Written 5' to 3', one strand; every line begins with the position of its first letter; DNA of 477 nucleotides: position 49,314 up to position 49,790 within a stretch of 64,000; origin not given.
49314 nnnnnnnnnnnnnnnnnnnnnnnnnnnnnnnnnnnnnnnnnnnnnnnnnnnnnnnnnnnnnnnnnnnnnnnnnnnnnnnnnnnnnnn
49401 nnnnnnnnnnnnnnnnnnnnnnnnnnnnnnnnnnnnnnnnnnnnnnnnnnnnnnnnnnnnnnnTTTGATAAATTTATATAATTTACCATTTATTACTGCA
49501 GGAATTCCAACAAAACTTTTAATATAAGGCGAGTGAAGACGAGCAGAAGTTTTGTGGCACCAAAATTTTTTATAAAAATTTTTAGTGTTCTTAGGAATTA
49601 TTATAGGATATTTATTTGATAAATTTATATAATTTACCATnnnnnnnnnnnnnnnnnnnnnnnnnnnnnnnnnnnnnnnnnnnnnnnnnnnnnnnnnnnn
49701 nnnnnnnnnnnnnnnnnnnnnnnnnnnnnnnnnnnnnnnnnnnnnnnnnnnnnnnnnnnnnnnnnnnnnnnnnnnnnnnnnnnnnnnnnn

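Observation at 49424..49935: Three tandem pseudo-3'-ends of the presenilin-homolog gene, each split by a structured 82-nt insert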

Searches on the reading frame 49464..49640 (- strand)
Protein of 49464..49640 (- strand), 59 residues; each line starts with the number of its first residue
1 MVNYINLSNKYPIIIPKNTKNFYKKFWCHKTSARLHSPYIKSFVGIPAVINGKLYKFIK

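Call 47: find_homologous_proteins(query=window:49464-49640:-, max_evalue=10)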
Query seq(59 aa) (59 aa): 2 proteins with E <= 10 among 2 candidates.
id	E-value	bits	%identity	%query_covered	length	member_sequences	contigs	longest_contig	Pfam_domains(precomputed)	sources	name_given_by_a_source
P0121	4.3e-31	123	95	100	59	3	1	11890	-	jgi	-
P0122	1.1e-29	118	98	93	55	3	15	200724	-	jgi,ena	-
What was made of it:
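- Tried and rejected: It returned two clusters, both from the same lineage (call 47).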

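Call 65: find_encoding_contigs(protein=P0122, flank=1500, max_places=10)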
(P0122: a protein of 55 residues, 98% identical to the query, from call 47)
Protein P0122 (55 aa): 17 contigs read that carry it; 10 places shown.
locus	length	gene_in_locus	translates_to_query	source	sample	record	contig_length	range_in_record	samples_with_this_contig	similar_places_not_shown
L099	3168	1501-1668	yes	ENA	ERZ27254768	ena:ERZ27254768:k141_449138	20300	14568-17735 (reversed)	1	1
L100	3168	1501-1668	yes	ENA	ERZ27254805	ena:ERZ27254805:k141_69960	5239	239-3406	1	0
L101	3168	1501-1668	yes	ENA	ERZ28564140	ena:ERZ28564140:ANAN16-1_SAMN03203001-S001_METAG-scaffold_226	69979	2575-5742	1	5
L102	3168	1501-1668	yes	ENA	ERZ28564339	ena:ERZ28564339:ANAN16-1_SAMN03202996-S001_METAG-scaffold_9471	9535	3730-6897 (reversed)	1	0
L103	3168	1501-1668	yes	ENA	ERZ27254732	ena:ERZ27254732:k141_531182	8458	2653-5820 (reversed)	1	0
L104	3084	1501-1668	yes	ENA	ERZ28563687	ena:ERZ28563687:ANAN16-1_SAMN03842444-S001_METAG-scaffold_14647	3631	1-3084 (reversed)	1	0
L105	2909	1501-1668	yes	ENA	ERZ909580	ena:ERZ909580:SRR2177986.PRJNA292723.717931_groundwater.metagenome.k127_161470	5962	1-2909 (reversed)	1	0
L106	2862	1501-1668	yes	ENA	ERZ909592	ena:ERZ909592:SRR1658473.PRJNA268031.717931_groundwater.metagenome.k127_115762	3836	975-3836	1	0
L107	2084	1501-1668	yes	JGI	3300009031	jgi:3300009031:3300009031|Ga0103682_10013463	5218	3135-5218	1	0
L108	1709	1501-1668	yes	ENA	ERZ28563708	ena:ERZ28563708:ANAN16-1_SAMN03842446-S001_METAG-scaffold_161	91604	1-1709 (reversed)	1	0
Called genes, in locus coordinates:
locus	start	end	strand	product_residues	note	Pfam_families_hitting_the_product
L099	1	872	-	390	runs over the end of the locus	PF01136:Peptidase_U32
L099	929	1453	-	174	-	PF04307:YdjM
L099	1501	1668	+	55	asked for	-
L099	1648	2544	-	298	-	PF06550:SPP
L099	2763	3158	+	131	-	-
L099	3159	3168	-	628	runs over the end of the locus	PF17214:KH_TffA, PF23023:Anti-Pycsar_Apyc1, PF00753:Lactamase_B, PF16661:Lactamase_B_6, PF12706:Lactamase_B_2, PF10996:Beta-Casp, PF07521:RMMBL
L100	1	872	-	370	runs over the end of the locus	?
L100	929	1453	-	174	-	PF04307:YdjM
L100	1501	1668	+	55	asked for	-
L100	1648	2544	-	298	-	PF06550:SPP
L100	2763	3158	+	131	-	-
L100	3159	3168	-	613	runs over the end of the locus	?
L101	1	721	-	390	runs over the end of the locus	PF01136:Peptidase_U32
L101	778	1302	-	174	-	PF04307:YdjM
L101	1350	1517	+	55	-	-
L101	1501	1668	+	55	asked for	-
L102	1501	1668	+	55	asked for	-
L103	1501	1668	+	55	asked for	-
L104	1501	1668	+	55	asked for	-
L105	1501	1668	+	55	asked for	-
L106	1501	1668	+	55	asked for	-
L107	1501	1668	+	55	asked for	-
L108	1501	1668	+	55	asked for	-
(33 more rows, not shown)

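Call 66: find_encoding_contigs(protein=P0121, flank=1500, max_places=10)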
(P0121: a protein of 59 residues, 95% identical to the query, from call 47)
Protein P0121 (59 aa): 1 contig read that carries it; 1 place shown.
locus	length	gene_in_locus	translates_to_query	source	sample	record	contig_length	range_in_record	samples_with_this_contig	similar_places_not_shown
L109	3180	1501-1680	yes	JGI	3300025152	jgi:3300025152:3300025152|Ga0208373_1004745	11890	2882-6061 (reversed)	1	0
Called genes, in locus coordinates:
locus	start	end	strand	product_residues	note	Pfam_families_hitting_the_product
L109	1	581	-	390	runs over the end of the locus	PF01136:Peptidase_U32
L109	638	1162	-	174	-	PF04307:YdjM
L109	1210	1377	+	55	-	-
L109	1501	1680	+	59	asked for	-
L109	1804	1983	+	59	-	-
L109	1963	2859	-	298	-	PF06550:SPP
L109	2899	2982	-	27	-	-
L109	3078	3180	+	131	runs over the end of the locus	-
